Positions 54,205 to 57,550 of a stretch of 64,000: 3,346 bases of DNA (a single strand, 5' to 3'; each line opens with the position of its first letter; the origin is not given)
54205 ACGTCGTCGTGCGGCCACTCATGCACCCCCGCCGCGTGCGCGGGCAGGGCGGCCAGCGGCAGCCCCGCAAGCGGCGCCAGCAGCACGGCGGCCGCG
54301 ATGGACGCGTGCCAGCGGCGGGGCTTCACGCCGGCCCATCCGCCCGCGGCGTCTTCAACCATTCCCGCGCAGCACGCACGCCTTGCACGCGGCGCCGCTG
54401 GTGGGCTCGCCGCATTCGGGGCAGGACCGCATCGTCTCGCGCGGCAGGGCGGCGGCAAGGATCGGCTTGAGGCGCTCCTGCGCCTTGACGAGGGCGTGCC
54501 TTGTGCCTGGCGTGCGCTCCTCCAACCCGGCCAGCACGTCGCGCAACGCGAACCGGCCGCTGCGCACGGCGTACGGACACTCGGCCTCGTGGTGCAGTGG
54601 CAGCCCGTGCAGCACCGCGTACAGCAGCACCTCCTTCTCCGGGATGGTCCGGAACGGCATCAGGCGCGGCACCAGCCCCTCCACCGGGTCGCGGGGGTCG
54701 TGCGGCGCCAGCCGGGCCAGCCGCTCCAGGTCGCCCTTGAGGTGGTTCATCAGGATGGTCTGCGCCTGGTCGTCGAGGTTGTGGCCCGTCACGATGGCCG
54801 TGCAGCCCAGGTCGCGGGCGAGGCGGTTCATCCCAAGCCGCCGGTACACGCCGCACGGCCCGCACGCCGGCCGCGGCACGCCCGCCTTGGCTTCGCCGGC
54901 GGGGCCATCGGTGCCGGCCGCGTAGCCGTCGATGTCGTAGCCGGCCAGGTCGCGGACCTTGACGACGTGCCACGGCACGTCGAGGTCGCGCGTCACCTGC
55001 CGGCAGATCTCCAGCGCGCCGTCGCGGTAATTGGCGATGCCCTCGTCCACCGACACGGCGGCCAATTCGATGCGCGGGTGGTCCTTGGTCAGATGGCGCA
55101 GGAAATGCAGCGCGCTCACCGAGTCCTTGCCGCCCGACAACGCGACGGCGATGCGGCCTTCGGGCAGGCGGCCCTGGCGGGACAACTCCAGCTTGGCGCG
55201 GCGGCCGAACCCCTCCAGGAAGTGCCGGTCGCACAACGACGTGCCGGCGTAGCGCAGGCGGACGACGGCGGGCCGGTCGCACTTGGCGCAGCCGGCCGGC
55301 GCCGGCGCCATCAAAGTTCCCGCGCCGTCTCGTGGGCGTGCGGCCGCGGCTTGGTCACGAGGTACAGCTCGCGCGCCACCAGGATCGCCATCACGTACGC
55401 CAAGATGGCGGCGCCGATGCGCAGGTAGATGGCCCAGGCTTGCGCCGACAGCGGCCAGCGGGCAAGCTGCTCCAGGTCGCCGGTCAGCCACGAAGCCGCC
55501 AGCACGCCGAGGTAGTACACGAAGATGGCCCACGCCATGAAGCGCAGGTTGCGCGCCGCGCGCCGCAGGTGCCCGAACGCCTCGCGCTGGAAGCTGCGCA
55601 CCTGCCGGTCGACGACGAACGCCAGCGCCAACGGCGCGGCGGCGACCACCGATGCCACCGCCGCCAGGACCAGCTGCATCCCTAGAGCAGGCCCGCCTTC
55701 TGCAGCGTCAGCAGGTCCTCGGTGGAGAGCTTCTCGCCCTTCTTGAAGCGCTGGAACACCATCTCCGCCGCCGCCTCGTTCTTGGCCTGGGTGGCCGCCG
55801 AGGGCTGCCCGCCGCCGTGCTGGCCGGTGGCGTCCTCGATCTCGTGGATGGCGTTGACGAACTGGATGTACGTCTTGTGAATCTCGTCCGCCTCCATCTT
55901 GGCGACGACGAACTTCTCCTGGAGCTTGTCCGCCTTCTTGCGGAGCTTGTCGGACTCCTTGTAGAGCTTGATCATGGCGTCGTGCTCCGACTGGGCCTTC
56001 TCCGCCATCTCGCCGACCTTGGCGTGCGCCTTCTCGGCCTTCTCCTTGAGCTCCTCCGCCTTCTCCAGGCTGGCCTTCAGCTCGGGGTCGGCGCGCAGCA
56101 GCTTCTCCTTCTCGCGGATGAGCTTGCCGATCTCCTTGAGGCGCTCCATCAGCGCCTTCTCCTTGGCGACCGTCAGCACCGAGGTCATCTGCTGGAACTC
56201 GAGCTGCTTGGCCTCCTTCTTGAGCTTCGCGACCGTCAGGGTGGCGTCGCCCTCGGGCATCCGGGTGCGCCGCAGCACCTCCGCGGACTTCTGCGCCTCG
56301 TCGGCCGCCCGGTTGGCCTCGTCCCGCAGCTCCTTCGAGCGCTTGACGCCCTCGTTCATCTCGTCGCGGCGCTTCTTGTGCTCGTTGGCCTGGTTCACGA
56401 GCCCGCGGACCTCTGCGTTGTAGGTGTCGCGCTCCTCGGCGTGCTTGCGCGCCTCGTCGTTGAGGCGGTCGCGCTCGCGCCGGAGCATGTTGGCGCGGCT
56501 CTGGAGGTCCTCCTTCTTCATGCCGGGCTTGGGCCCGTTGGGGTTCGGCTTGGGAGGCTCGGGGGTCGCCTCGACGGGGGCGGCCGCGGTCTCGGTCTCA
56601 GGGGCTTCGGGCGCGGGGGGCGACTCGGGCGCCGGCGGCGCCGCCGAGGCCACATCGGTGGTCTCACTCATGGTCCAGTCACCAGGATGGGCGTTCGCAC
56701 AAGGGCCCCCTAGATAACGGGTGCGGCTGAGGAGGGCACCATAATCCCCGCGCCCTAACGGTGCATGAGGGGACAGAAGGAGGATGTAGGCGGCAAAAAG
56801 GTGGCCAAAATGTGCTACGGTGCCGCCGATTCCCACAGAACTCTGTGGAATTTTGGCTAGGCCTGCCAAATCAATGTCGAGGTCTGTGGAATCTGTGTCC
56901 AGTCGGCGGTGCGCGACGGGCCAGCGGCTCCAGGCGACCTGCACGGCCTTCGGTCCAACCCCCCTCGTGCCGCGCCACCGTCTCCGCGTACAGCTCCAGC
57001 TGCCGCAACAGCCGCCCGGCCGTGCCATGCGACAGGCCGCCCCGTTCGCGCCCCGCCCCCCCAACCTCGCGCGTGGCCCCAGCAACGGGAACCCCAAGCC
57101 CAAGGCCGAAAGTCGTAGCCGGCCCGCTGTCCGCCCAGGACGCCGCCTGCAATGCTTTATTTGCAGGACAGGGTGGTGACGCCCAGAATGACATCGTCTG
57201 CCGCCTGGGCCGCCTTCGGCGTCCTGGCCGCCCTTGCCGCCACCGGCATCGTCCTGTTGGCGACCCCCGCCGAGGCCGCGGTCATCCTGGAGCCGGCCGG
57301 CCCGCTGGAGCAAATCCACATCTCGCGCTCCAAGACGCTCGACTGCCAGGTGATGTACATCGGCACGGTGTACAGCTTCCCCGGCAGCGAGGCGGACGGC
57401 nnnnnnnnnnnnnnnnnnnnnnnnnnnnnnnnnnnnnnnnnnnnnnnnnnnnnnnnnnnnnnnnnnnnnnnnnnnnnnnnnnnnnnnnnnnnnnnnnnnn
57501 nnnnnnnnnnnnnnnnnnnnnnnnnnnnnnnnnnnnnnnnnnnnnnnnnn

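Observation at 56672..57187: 516-bp divergent intergenic region with TCTGTG hexamer repeats and a hairpin-embedded TATA box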

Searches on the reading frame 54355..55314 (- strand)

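Call 35: search_protein_families(library=pfam, proteins=[window:54355-55314:-], max_evalue=0.00001)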
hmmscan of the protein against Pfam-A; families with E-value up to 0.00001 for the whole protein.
window:54355-55314:- (319 aa): 2 families
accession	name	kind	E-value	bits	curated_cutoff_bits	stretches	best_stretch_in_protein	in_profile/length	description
PF01171.26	ATP_bind_3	-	4.1e-12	46.7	27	1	55-121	2-67/182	PP-loop family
PF22082.2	TtuA_LIM_N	-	1.3e-09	38.4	27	1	9-33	2-26/26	2-thiouridine synthetase TtuA, N-terminal LIM domain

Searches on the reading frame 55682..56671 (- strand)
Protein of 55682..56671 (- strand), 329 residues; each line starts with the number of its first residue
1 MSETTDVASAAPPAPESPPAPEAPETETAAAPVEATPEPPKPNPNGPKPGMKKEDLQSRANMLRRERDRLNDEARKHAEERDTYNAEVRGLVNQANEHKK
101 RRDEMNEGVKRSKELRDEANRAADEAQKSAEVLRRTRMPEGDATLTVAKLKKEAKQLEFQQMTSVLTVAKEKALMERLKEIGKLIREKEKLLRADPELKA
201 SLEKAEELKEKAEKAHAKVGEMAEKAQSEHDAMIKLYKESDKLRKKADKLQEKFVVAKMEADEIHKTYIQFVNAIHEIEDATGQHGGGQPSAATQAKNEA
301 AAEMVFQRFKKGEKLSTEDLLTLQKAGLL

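Call 11: search_protein_families(library=pfam, proteins=[window:55682-56671:-], max_evalue=0.1)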
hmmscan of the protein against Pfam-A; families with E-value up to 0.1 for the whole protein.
window:55682-56671:- (329 aa): 3 families
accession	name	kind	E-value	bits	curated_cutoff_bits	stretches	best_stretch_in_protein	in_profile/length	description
PF23435.1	DUF7121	-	1.3e-41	143.4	29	1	53-329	34-307/307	Family of unknown function (DUF7121)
PF24573.1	HEAT_DAAF5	-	0.038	14.1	31.9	1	114-200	73-159/194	Dynein axonemal assembly factor 5, HEAT-repeat domain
PF06009.19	Laminin_II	-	0.068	13.6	33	0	92-186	5-100/138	Laminin Domain II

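Call 13: find_encoding_contigs(protein=window:55682-56671:-, flank=6000, max_places=6)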
Protein window:55682-56671:- (329 aa): 2 contigs read that carry it; 1 place shown.
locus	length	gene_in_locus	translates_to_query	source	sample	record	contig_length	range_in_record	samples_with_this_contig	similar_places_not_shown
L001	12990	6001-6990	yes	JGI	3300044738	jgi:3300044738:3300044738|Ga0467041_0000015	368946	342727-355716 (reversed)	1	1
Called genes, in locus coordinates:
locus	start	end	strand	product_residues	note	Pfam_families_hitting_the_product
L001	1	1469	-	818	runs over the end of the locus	PF17517:IgGFc_binding, PF00801:PKD, PF18911:PKD_4, PF02412:TSP_3 (weak)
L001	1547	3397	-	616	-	PF02129:Peptidase_S15, PF08530:PepX_C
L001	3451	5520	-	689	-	PF00801:PKD, PF18911:PKD_4, PF22352:K319L-like_PKD (weak), PF05345:He_PIG, PF02412:TSP_3 (faint)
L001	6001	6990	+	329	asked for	-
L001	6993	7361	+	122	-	-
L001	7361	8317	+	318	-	PF22082:TtuA_LIM_N, PF01171:ATP_bind_3 (weak)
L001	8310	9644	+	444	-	-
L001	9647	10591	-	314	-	-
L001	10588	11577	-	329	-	-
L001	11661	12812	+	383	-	PF00108:Thiolase_N, PF00109:ketoacyl-synt (faint), PF02803:Thiolase_C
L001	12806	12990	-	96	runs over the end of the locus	PF05495:zf-CHY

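Call 14: find_homologous_proteins(query=window:55685-56671:-, max_evalue=1e-10)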
Query window:55685-56671:- (329 aa): 356 proteins with E <= 1e-10 among 8000 candidates; the best 120 are listed.
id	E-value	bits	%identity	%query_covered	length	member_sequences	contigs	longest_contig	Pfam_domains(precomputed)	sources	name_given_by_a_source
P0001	2.4e-149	515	78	100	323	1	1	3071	PF23435.3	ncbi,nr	ncbi:MAG TPA: phosphoserine phosphatase [Candidatus Thermoplasmatota archaeon]|nr:phosphoserine phos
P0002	6.2e-149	514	77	100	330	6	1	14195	PF23435.3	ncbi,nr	ncbi:MAG TPA: phosphoserine phosphatase [Candidatus Thermoplasmatota archaeon]|nr:phosphoserine phos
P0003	7.2e-148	510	76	100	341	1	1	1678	PF23435.3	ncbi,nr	ncbi:MAG: hypothetical protein LC620_08530 [Halobacteriales archaeon]|nr:hypothetical protein [Halob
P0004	6.3e-146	504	79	100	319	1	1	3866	PF23435.3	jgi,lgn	jgi:uncharacterized coiled-coil DUF342 family protein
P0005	7.2e-145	500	76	100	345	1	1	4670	PF23435.3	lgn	-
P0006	9.0e-145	500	72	100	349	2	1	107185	PF23435.3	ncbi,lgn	ncbi:MAG: phosphoserine phosphatase [bacterium]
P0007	5.5e-144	498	72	100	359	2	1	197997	PF23435.3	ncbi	-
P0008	1.8e-143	496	82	86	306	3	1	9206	PF23435.3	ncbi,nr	ncbi:MAG: hypothetical protein LC623_00705, partial [Halobacteriales archaeon]|nr:hypothetical prote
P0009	3.4e-142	492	81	91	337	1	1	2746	PF23435.3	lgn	-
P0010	5.4e-141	488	76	96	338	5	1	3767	PF23435.3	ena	-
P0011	1.3e-140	486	78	95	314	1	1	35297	PF23435.3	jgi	jgi:uncharacterized coiled-coil DUF342 family protein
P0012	9.7e-137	474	72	100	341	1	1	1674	PF23435.3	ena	-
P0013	7.3e-135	468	77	86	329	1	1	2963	PF23435.3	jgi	jgi:uncharacterized coiled-coil DUF342 family protein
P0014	8.1e-135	467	79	86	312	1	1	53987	PF23435.3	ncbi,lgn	-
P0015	9.8e-134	464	72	99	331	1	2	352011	PF23435.3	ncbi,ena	ncbi:MAG: coiled-coil protein [Candidatus Thermoplasmatota archaeon]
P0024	2.2e-128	446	80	84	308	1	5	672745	PF23435.3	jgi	jgi:uncharacterized coiled-coil DUF342 family protein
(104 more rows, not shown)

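Call 15: find_related_loci(query=window:55685-56671:-, collection=genome_contigs, flank=4000)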
Query window:55685-56671:- (329 aa) in genome_contigs; peptide patterns used: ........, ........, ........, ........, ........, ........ (x = any residue, [..] = any of these).
100 stretches matched a pattern; 20 encode a relative of the query (tblastn E <= 1e-3); 20 distinct loci.
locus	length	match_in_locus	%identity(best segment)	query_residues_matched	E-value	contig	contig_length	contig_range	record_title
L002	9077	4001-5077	72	1-329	4e-156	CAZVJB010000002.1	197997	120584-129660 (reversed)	MAG TPA_asm: uncultured Halobacteriales archaeon isolate SRP136066_co1_11 genome assembly, contig: NODE_20_length_197997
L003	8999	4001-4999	76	1-329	8e-153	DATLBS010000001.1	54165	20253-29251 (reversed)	MAG TPA_asm: Thermoplasmatota archaeon isolate SMAG_U14304 k141_4474712, whole genome shotgun sequence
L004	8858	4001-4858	81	43-329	2e-151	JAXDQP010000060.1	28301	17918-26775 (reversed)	MAG: Thermoplasmata archaeon isolate BP_738 scaffold_712861, whole genome shotgun sequence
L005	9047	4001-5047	75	1-329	5e-149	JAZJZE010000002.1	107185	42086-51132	MAG: bacterium isolate ADI_H2L1_1_122_18_3-bin012 ADIH2L11_B012_0_000000000002, whole genome shotgun sequence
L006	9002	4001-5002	71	1-329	3e-147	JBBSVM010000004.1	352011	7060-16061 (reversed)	MAG: Thermoplasmatota archaeon isolate H32-bin033_1 H32_bin033_1_000000000004, whole genome shotgun sequence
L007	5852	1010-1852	82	48-329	4e-146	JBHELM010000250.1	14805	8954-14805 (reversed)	MAG: Thermoplasmatota archaeon isolate S2_bin.14.orig S2_k141_3597470, whole genome shotgun sequence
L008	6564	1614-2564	73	14-329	6e-143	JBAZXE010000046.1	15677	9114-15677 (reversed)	MAG: Thermoplasmatota archaeon isolate SO_2017_GW1_49 NODE_14020_length_15677_cov_1.110482_OW334_2017, whole genome shot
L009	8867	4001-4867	77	43-329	4e-142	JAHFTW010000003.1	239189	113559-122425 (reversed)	MAG: Thermoplasmata archaeon isolate nzgw65 NODE_27_length_239190_cov_5.408577, whole genome shotgun sequence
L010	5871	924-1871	70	1-329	4e-141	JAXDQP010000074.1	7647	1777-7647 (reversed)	MAG: Thermoplasmata archaeon isolate BP_738 scaffold_5516237, whole genome shotgun sequence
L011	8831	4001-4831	77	53-329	8e-136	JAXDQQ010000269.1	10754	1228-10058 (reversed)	MAG: Thermoplasmata archaeon isolate BP_739 scaffold_2828636, whole genome shotgun sequence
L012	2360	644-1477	72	49-329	2e-135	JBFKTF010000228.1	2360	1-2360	MAG: Thermoplasmatota archaeon isolate Mix_sand23.2022.09.G.3 k141_3425223_length_2360_cov_11.0000, whole genome shotgun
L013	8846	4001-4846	70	49-329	3e-123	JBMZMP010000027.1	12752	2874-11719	MAG: Thermoplasmatota archaeon isolate ME_XS_2212_2_bin59 ME_XS_2212_2_bin59_26, whole genome shotgun sequence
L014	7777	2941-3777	72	52-329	2e-115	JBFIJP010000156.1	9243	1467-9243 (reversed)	MAG: Thermoplasmatota archaeon isolate Mix_sand11.2021.09.Z.89 k141_2522660_length_9243_cov_25.8333, whole genome shotgu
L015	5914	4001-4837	71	53-329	7e-116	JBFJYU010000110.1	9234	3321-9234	MAG: Thermoplasmatota archaeon isolate Mix_sand19.2022.05.G.95 k141_4245670_length_9234_cov_10.5412, whole genome shotgu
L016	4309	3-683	70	105-329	5e-86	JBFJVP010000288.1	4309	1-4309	MAG: Thermoplasmatota archaeon isolate Mix_sand19.2022.05.G.106 k141_3128982_length_4309_cov_11.0000, whole genome shotg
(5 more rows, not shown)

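Call 21: find_encoding_contigs(protein=P0006, flank=5000, max_places=2)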
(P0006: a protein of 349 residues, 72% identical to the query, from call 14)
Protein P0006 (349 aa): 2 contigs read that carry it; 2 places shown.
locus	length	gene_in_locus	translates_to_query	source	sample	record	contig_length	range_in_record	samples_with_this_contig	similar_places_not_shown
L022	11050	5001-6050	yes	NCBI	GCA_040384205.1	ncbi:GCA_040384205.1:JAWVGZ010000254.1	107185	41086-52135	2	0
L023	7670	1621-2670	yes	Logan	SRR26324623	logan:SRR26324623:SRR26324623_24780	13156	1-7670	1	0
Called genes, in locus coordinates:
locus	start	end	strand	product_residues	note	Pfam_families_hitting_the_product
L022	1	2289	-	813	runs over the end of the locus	PF24681:Kelch_KLHDC2_KLHL20_DRC7 (weak), PF00801:PKD (faint), PF18911:PKD_4 (faint), PF02412:TSP_3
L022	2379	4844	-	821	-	PF24681:Kelch_KLHDC2_KLHL20_DRC7 (weak), PF00801:PKD, PF18911:PKD_4, PF02412:TSP_3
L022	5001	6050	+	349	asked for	PF23435:DUF7121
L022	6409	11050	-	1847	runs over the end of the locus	PF09134:Invasin_D3 (faint), PF02369:Big_1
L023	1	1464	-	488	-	?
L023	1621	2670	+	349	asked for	PF23435:DUF7121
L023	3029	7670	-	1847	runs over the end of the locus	PF09134:Invasin_D3 (faint), PF02369:Big_1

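Call 22: find_encoding_contigs(protein=P0024, flank=5000, max_places=3)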
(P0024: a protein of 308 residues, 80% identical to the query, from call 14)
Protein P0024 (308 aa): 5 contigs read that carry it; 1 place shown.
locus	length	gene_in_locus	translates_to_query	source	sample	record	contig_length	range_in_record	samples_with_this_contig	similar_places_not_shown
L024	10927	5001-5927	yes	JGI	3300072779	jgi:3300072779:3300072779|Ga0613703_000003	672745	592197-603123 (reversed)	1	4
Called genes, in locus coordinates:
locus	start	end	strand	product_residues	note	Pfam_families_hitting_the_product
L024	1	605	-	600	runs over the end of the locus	PF13555:AAA_29 (faint), PF00004:AAA (faint), PF00005:ABC_tran, PF00910:RNA_helicase (faint), PF01926:MMR_HSR1 (faint), PF02463:SMC_N (faint), PF12848:ABC_tran_Xtn, PF00005:ABC_tran, +6 more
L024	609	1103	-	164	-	-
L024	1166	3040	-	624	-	PF02129:Peptidase_S15, PF08530:PepX_C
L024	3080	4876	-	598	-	PF02129:Peptidase_S15, PF08530:PepX_C (faint)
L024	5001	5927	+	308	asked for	PF23435:DUF7121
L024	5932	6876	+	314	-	PF22082:TtuA_LIM_N, PF01171:ATP_bind_3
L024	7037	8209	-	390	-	PF00091:Tubulin, PF12327:FtsZ_C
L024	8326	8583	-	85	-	PF17723:RHH_8 (weak)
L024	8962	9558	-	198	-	PF03167:UDG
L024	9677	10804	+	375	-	PF00149:Metallophos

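Call 23: find_encoding_contigs(protein=P0011, flank=5000, max_places=2)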
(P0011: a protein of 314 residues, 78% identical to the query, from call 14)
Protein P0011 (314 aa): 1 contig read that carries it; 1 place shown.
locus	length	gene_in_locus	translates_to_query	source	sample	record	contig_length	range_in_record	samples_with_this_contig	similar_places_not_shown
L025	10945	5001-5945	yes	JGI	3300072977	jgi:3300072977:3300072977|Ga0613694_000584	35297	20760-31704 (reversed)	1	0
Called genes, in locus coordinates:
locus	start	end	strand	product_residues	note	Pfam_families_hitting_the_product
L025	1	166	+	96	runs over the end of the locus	-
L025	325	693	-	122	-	PF00127:Copper-bind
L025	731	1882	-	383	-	-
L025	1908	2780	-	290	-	-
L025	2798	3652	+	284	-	PF01026:TatD_DNase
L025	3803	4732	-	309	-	PF00890:FAD_binding_2 (faint), PF01134:GIDA (faint), PF01266:DAO (faint), PF03486:HI0933_like (faint), PF07992:Pyr_redox_2, PF13450:NAD_binding_8 (faint), PF13738:Pyr_redox_3, PF00070:Pyr_redox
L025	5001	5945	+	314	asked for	PF23435:DUF7121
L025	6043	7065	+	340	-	-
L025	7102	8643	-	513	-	PF01676:Metalloenzyme, PF06415:iPGM_N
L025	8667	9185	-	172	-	PF02834:LigT_PEase, PF13563:2_5_RNA_ligase2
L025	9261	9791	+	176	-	-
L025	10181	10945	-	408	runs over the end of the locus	PF00932:LTD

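Call 107: search_protein_families(library=pfam, proteins=[L003:6426-8633:+, L003:8741-8998:+, L004:1-282:+, L004:430-1224:+, L007:1827-2579:-, L007:2751-3281:+], max_evalue=0.001)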
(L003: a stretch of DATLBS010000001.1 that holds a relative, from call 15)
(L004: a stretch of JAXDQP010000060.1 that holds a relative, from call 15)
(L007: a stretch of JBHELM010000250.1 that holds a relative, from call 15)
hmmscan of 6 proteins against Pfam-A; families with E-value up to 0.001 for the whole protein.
L003:6426-8633:+ (735 aa): 7 families
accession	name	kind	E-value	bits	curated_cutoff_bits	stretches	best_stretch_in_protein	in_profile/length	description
PF00270.35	DEAD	-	7.4e-30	104.3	26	1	29-187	2-164/167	DEAD/DEAH box helicase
PF21280.2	Helicase_dom4_arc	-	1.4e-25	90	27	1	528-646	2-125/125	Archaeal helicase, domain 4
PF00271.37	Helicase_C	-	6.3e-10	39.7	23.5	1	304-386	36-109/110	Helicase conserved C-terminal domain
PF04851.21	ResIII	-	5.6e-08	33.3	22.5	1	26-184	3-162/164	Type III restriction enzyme, res subunit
PF20470.4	HTH_61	-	1.1e-07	32.6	24.3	1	392-484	1-92/92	Helix-turn-helix domain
PF22527.2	DEXQc_Suv3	-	5.5e-07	29.7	27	1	44-165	16-118/154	DEXQ-box helicase domain of Suv3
PF14520.12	HHH_5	-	8.3e-07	29.8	27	1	653-703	3-53/57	Helix-hairpin-helix domain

L003:8741-8998:+ (86 aa): 0 families

L004:1-282:+ (94 aa): 0 families

L004:430-1224:+ (264 aa): 3 families
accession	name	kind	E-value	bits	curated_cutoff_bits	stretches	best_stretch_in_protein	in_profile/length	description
PF13561.12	adh_short_C2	-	2.5e-39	135.7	27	1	17-259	1-234/236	Enoyl-(Acyl carrier protein) reductase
PF00106.31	adh_short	-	1.2e-33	116.7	26.6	1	12-203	2-193/195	short chain dehydrogenase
PF08659.16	KR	-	9.8e-05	22.8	22.6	1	14-130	4-123/180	KR domain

L007:1827-2579:- (250 aa): 1 family
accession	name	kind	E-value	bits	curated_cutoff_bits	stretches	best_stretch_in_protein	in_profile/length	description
PF24266.1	HTH_HVO_0163_N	-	5e-07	30.1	31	1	87-144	3-60/70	HVO_0163, N-terminal HTH domain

L007:2751-3281:+ (176 aa): 2 families
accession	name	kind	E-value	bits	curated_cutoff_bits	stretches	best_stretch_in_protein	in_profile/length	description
PF00578.27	AhpC-TSA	-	1.9e-28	99.3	26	1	25-156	1-123/124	AhpC/TSA family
PF08534.16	Redoxin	-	1.1e-15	58.2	26.6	1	25-163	2-137/148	Redoxin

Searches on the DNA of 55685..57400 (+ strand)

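Call 10: search_rna_families(source=window, start=56400, end=57400, threshold=evalue, max_evalue=10)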
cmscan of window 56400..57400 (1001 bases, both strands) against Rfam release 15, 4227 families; matches with E-value up to 10: 2.
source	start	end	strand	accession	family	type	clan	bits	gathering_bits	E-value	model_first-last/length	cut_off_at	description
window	57219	57293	-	RF03207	mir-3960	Gene; miRNA;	-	20.8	73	3.4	1-73/73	no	mir-3960 microRNA precursor family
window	56511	56546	-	RF03024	Rothia-sucC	Cis-reg;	-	14.5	64.5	9.1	1-59/59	no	Rothia-sucC RNA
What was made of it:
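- On Known structured RNAs (Rfam 15, including SRP RNA and RNase P RNA): Only chance-level hits appeared at E<=10 in 56400-57400 (call 10).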

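Call 97: search_dna_similar(query=window:56672-57187:+, collection=plasmids, mode=distant, max_evalue=0.001, max_rows=10)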
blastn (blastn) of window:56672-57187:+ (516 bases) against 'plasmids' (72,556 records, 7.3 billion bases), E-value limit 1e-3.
No match.
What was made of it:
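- Tried and rejected: Plasmid collection: no match (call 97).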

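Call 115: search_dna_similar(query=L004:281-364:+, collection=plasmids, mode=distant, max_evalue=0.01, max_rows=15)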
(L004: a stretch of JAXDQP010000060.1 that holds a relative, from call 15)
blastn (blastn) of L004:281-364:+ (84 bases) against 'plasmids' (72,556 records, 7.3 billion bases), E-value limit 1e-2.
No match.

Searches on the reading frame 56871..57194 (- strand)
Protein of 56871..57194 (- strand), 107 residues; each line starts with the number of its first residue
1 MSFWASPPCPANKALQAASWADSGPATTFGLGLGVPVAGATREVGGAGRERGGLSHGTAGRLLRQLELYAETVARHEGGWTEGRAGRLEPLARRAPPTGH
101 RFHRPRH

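Call 11: search_protein_families(library=pfam, proteins=[window:56871-57194:-], max_evalue=0.1)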
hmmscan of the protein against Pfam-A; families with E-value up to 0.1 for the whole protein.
window:56871-57194:- (107 aa): 0 families

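Call 24: find_homologous_proteins(query=window:56874-57194:-, max_evalue=10)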
Query window:56874-57194:-: 35 candidates shared short words with the query, none scored E <= 10.

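Call 108: search_protein_representatives(protein=window:56874-57194:-)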
Query: 107 residues. Proteins with E-value up to 0.001 (for the whole library): 0; up to 1e-10: 0; up to 1e-30: 0. The best 0 are listed.
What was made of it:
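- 56900..57140 (.): GC-rich (about 76%) orphan non-coding DNA. The 107-aa minus-strand ORF 56871-57194 has no Pfam hit (call 11) and no homologue in 5.8 billion proteins (call 24) or 1.84 billion representatives (call 108).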
